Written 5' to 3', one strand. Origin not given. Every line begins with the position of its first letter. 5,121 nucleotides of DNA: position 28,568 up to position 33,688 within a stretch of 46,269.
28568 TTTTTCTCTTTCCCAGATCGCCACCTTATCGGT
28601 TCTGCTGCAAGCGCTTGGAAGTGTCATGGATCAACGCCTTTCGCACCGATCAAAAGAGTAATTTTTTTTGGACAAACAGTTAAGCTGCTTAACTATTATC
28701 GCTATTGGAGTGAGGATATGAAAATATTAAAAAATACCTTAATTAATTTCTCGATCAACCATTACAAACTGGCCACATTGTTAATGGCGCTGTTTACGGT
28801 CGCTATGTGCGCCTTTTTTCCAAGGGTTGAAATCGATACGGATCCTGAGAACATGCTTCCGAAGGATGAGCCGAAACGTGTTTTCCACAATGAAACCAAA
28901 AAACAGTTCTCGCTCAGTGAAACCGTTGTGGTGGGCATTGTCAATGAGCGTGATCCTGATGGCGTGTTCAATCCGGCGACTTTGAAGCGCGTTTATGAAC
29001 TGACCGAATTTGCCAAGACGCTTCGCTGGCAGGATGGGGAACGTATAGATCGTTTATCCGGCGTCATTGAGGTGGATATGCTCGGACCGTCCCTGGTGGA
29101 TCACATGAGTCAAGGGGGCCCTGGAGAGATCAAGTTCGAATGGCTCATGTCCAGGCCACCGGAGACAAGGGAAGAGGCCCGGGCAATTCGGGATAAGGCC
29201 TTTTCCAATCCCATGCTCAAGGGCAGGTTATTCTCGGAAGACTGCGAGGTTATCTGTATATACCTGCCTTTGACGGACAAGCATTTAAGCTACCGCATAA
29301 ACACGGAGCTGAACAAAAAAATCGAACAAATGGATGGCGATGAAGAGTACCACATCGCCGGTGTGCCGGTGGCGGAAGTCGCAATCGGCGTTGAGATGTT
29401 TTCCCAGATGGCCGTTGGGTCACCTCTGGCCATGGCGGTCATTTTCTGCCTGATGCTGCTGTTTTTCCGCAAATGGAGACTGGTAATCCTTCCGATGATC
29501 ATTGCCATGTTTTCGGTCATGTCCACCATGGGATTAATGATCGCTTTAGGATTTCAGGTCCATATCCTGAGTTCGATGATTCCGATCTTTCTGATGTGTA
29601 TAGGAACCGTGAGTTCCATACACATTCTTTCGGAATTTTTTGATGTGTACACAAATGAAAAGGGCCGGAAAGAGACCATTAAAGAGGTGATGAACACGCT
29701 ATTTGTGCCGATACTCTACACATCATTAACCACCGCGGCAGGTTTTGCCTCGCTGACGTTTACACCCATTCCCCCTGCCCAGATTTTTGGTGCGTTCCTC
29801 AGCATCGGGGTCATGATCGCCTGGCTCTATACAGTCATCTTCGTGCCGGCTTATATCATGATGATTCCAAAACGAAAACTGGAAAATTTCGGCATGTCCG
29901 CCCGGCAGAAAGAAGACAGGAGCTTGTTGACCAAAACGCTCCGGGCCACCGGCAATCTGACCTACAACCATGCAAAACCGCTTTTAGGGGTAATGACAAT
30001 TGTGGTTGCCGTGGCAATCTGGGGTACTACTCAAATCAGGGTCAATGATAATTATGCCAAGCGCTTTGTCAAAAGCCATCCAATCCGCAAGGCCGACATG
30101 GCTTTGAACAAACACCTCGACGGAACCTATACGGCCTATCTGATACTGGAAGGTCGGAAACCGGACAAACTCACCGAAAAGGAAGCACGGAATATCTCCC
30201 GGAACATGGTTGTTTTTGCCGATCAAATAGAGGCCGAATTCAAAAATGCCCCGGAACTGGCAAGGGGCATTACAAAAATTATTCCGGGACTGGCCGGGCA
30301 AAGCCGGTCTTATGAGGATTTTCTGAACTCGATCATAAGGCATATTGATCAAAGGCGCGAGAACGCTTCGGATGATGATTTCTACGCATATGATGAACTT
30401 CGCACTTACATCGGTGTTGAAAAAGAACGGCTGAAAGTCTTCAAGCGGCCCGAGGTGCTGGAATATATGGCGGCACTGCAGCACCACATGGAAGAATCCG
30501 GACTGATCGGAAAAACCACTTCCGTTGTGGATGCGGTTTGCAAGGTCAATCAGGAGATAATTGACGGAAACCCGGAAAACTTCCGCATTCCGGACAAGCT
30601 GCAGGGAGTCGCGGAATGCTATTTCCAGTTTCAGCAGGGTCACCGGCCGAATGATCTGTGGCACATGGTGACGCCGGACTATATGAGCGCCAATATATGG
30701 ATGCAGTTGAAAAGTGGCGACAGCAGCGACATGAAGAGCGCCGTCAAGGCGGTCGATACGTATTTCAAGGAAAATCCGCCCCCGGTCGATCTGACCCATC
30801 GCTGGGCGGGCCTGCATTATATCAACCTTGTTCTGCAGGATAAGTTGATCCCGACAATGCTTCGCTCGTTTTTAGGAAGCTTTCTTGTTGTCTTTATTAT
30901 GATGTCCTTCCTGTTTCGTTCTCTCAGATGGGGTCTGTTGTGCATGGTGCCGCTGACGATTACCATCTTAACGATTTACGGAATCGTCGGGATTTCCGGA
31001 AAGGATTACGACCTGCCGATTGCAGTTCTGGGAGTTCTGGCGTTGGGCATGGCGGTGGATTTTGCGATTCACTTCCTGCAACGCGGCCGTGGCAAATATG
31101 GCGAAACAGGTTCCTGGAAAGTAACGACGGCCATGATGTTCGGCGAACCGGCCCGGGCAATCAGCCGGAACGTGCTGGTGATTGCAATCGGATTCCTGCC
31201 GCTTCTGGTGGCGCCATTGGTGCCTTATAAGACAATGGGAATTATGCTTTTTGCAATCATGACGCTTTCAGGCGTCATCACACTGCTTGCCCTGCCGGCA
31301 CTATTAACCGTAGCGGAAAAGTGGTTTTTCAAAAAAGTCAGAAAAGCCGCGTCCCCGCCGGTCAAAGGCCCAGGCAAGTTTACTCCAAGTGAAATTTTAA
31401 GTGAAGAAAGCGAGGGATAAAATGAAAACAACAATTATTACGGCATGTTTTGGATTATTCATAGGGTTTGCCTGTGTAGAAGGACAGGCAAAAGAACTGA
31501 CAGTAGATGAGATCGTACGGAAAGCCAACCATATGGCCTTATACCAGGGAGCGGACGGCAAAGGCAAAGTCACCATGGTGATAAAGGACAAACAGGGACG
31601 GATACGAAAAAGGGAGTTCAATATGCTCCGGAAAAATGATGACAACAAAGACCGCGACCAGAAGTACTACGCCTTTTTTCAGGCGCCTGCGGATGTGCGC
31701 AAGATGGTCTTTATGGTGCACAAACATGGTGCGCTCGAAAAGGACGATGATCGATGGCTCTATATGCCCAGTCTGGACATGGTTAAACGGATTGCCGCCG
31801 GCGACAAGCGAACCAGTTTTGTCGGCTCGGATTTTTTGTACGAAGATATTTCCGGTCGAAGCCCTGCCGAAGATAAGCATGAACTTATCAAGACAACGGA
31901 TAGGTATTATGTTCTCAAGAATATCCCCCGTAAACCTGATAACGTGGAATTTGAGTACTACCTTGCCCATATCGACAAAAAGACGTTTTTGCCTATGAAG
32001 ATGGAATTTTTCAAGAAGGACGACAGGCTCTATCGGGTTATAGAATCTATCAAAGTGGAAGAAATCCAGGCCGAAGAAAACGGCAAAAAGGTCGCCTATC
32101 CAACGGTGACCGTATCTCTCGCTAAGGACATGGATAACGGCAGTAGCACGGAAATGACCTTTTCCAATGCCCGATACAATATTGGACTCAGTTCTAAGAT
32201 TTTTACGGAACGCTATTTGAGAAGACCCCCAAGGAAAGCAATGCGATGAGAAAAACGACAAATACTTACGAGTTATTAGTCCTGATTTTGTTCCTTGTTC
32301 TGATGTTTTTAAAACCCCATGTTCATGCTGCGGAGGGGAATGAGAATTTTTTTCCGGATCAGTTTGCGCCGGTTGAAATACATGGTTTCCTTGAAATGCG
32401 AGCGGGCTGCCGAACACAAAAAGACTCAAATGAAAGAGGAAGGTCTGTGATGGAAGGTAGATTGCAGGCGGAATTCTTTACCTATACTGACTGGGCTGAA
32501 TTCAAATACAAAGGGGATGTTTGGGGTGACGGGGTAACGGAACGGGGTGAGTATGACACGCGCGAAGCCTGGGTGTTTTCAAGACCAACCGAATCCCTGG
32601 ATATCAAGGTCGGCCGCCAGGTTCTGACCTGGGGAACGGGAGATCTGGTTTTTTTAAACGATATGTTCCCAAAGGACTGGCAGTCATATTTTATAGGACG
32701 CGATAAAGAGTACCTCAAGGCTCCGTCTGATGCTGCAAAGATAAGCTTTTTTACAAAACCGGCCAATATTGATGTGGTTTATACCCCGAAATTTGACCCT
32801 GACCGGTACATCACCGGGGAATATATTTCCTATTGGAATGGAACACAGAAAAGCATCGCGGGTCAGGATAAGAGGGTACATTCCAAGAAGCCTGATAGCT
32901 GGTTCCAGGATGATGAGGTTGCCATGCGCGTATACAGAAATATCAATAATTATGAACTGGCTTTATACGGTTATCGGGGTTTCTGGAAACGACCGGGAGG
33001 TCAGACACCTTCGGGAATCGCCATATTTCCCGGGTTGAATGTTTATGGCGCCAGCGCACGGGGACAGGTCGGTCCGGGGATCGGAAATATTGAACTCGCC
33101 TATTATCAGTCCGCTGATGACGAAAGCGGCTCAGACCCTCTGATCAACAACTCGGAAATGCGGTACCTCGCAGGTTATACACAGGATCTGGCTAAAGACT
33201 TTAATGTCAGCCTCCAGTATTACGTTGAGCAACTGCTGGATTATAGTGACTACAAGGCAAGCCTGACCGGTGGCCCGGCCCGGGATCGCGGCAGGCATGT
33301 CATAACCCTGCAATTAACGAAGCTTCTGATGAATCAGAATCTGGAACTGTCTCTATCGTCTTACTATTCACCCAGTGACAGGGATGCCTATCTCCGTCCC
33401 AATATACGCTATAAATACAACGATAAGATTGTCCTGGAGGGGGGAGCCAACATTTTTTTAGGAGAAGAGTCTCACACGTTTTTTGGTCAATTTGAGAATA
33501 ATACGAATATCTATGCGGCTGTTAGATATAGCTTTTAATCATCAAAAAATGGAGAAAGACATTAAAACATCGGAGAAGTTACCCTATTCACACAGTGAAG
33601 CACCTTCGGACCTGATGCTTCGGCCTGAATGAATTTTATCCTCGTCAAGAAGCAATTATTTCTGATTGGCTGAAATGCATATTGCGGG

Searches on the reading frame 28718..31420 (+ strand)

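Call 21: search_protein_families(library=pfam, proteins=[window:28718-31420:+], max_evalue=0.0001)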
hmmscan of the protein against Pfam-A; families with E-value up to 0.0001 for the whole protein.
window:28718-31420:+ (900 aa): 4 families
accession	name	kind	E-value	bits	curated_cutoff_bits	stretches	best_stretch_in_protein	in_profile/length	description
PF03176.21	MMPL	-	4.8e-32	111.7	20.5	2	652-877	82-313/333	MMPL family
PF02460.24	Patched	-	5.2e-12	46.2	23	1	249-381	24-155/156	Patched SSD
PF12349.14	Sterol-sensing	-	2.6e-11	44.1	22.3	1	252-390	5-143/153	Sterol-sensing domain of SREBP cleavage-activation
PF00873.25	ACR_tran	-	4.6e-06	25.1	28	1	659-865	815-1019/1021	AcrB/AcrD/AcrF family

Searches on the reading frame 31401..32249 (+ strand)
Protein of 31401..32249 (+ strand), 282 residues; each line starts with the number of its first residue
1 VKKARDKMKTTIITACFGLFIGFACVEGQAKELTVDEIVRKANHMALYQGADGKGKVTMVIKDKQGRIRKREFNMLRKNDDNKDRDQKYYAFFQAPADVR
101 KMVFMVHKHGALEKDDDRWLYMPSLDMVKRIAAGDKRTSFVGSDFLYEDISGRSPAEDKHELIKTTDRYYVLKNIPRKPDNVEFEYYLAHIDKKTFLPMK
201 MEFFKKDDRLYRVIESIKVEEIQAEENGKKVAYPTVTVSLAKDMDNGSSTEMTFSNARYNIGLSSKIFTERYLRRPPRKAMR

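Call 21: search_protein_families(library=pfam, proteins=[window:31401-32249:+], max_evalue=0.0001)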
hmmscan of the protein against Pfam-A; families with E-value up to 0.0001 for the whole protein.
window:31401-32249:+ (282 aa): 2 families
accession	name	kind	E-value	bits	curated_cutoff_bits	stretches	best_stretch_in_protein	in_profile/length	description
PF17131.11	LolA_like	-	7.9e-50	169.5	30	1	86-275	2-184/184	Outer membrane lipoprotein-sorting protein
PF07044.18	DUF1329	-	2.4e-06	27.5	23.1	1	53-154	107-211/368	Protein of unknown function (DUF1329)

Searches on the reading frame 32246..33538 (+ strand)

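Call 21: search_protein_families(library=pfam, proteins=[window:32246-33538:+], max_evalue=0.0001)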
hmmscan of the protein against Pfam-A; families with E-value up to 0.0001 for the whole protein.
window:32246-33538:+ (430 aa): 0 families

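Call 54: search_protein_families(library=pfam, proteins=[window:32246-33538:+], max_evalue=0.01)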
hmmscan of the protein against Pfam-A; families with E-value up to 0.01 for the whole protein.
window:32246-33538:+ (430 aa): 1 family
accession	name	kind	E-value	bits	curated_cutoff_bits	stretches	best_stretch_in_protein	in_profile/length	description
PF06980.17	DUF1302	-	0.0036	16.8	23.2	0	101-289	142-365/541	Protein of unknown function (DUF1302)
